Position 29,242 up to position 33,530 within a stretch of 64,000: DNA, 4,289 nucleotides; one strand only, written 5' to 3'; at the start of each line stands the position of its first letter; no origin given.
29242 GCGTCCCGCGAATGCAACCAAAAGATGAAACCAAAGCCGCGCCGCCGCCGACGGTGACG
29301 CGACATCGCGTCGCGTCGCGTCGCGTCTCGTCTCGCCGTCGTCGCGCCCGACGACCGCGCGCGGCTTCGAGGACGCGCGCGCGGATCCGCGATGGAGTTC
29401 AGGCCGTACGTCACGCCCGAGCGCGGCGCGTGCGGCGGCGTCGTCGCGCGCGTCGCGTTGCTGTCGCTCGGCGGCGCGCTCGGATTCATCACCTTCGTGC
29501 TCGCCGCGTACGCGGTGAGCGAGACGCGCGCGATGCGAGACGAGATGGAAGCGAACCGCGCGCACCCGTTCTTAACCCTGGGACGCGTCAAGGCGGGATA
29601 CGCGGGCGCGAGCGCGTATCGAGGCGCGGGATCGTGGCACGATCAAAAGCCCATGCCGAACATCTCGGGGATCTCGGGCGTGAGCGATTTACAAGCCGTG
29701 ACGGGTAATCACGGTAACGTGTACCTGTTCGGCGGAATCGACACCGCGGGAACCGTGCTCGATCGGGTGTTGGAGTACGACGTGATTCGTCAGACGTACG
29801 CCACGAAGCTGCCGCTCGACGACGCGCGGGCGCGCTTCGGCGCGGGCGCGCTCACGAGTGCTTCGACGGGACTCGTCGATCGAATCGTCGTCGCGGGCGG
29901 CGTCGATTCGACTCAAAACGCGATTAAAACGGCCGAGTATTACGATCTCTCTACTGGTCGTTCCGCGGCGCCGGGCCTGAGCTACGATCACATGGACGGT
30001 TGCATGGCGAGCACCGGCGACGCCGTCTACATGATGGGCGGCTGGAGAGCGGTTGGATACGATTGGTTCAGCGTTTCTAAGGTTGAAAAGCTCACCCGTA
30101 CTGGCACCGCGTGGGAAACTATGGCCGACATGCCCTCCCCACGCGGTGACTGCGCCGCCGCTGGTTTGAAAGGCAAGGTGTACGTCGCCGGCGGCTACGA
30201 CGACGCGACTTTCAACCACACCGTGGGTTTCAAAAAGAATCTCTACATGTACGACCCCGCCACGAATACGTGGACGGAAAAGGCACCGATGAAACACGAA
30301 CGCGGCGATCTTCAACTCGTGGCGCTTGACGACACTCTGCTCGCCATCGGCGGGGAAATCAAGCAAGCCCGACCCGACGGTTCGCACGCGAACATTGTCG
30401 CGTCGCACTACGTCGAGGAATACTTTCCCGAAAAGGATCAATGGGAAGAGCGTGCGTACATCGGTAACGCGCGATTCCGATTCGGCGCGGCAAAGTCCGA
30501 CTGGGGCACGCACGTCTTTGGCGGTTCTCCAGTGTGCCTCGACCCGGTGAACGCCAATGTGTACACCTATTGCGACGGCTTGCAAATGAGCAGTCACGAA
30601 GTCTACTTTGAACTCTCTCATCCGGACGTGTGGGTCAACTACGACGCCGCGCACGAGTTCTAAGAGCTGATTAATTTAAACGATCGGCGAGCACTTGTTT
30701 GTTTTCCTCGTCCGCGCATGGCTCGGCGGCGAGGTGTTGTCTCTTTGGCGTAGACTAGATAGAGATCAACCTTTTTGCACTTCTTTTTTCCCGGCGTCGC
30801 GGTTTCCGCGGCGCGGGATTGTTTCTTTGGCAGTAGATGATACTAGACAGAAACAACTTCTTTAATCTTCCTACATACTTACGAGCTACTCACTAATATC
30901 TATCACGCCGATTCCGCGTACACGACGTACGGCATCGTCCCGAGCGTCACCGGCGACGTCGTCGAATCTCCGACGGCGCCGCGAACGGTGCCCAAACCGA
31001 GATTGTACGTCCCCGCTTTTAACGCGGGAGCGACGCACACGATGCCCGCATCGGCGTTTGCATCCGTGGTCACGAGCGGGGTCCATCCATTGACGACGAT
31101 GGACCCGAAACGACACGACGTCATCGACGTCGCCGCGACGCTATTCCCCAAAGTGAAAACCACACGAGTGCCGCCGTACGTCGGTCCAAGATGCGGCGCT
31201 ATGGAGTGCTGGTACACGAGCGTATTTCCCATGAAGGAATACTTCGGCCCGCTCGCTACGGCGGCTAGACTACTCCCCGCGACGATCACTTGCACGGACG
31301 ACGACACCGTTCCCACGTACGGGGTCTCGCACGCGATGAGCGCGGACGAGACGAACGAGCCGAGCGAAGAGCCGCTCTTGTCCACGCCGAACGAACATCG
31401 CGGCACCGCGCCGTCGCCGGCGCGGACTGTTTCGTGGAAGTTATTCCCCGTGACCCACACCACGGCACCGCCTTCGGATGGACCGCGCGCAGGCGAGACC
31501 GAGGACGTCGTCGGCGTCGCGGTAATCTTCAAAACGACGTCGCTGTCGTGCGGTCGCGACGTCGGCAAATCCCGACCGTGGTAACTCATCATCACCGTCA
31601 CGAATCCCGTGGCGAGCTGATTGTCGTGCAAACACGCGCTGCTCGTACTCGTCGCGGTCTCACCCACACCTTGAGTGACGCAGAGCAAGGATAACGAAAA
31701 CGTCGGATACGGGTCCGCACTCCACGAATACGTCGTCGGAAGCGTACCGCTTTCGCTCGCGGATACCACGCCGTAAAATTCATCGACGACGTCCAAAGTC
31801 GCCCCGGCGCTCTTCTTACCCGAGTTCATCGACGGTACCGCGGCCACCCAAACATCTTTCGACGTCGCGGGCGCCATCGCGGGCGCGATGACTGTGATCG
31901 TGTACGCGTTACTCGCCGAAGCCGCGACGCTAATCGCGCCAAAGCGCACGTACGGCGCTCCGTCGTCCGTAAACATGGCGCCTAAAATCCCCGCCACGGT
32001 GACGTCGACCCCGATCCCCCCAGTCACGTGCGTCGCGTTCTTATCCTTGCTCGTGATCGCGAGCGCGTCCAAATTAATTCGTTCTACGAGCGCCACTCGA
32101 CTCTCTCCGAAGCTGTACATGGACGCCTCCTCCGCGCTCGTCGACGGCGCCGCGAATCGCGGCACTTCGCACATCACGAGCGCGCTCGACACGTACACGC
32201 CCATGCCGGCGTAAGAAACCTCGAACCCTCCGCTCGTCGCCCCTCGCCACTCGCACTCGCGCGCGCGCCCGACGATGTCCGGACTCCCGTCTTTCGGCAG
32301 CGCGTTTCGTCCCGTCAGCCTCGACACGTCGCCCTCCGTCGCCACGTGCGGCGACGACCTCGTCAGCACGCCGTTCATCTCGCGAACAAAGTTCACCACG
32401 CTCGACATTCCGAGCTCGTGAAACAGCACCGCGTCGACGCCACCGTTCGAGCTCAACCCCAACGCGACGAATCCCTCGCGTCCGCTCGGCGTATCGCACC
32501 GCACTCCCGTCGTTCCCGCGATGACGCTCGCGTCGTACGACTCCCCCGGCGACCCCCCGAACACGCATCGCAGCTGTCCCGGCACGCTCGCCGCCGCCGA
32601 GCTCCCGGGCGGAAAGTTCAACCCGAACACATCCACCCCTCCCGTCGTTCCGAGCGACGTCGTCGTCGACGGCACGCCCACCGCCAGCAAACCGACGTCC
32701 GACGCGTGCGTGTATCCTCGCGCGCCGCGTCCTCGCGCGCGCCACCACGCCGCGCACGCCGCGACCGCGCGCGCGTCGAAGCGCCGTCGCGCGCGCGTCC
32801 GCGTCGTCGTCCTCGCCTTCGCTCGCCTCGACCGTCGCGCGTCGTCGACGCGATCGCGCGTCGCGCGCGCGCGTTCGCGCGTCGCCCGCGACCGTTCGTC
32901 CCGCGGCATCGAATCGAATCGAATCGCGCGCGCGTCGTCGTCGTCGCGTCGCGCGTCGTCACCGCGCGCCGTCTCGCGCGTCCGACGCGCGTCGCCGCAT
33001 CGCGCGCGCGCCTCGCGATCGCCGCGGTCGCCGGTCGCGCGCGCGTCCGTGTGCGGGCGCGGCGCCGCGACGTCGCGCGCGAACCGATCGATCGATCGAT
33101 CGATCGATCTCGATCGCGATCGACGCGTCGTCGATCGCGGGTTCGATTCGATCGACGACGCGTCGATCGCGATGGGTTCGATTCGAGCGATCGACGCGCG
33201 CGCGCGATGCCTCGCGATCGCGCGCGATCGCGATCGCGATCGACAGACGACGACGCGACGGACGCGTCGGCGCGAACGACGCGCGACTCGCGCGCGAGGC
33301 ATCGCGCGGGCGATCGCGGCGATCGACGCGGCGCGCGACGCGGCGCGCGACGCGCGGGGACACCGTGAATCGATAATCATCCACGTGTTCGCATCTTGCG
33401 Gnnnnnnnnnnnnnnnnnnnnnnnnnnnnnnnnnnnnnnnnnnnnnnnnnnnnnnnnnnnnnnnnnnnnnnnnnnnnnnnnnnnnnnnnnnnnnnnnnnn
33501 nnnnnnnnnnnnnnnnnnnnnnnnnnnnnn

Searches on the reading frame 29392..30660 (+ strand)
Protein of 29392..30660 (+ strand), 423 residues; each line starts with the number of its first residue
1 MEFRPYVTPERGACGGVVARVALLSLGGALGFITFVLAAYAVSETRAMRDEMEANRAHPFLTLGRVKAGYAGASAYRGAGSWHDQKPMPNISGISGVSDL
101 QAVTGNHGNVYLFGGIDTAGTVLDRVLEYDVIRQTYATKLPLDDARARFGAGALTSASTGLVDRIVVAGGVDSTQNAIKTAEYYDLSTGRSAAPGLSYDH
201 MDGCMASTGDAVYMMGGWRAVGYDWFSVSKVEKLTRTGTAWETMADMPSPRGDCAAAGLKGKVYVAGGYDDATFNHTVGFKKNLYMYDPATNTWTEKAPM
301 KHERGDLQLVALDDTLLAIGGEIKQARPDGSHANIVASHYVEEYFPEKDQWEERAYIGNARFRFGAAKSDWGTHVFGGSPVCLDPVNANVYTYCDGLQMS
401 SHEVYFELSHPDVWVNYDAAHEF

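Call 52: search_protein_families(library=pfam, proteins=[window:29392-30660:+], max_evalue=0.001)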
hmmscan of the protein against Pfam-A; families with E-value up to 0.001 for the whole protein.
window:29392-30660:+ (423 aa): 9 families
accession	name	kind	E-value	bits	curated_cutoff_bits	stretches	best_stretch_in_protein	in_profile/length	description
PF01344.31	Kelch_1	-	1.8e-23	82.1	20.1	1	250-301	1-46/46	Kelch motif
PF24681.1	Kelch_KLHDC2_KLHL20_DRC7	-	6.3e-21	75.1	50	2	107-321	8-221/221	KLHDC2/KLHL20/DRC7 Kelch-repeats domain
PF13964.12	Kelch_6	-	2.6e-19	68.9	25.3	1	258-304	9-50/50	Kelch motif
PF13418.12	Kelch_4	-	1e-13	51.4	21.6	1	250-296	1-43/49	Galactose oxidase, central domain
PF24981.1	Beta-prop_ATRN-LZTR1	-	7.6e-13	48.8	50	1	259-378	158-279/289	Attractin/LZTR1 beta-propeller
PF24996.1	NANM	-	1.8e-10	40.6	45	1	202-296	10-98/350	N-acetylneuraminate epimerase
PF07646.21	Kelch_2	-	1.5e-09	37.8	21.3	1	250-300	1-47/48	Kelch motif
PF13415.12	Kelch_3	-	1.8e-09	38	22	0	261-296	2-32/48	Galactose oxidase, central domain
PF25210.1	Kelch_FKB95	-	1.6e-08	34.9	70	1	200-319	33-147/268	FKB95, Kelch-repeats domain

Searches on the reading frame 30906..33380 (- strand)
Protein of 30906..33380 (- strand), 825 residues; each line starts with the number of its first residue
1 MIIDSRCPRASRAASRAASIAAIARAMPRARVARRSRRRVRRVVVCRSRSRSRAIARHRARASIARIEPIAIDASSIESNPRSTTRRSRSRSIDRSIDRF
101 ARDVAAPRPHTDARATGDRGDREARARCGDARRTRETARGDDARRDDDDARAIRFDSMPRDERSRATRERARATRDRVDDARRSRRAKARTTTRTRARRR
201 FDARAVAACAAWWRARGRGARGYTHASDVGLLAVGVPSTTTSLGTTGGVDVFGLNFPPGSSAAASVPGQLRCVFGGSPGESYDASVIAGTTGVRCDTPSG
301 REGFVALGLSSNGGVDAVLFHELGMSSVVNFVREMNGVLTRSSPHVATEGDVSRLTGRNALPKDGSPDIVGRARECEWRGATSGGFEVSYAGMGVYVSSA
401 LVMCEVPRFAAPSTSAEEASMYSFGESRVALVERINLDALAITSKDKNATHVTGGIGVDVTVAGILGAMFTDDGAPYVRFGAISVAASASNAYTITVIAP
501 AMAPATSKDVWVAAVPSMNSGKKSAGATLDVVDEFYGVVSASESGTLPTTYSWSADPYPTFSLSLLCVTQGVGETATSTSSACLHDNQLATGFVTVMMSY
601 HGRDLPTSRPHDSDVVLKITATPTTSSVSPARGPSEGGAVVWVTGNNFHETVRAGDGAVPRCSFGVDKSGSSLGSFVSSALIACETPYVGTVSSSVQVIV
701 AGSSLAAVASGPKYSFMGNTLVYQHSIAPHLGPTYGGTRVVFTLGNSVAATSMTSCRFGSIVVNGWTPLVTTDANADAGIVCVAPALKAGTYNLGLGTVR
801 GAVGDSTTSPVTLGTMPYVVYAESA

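Call 52: search_protein_families(library=pfam, proteins=[window:30906-33380:-], max_evalue=0.001)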
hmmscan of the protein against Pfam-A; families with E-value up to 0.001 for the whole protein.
window:30906-33380:- (825 aa): 1 family
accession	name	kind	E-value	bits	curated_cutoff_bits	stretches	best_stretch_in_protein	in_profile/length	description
PF01833.30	TIG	-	3.3e-17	62.7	20.9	1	623-705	1-73/84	IPT/TIG domain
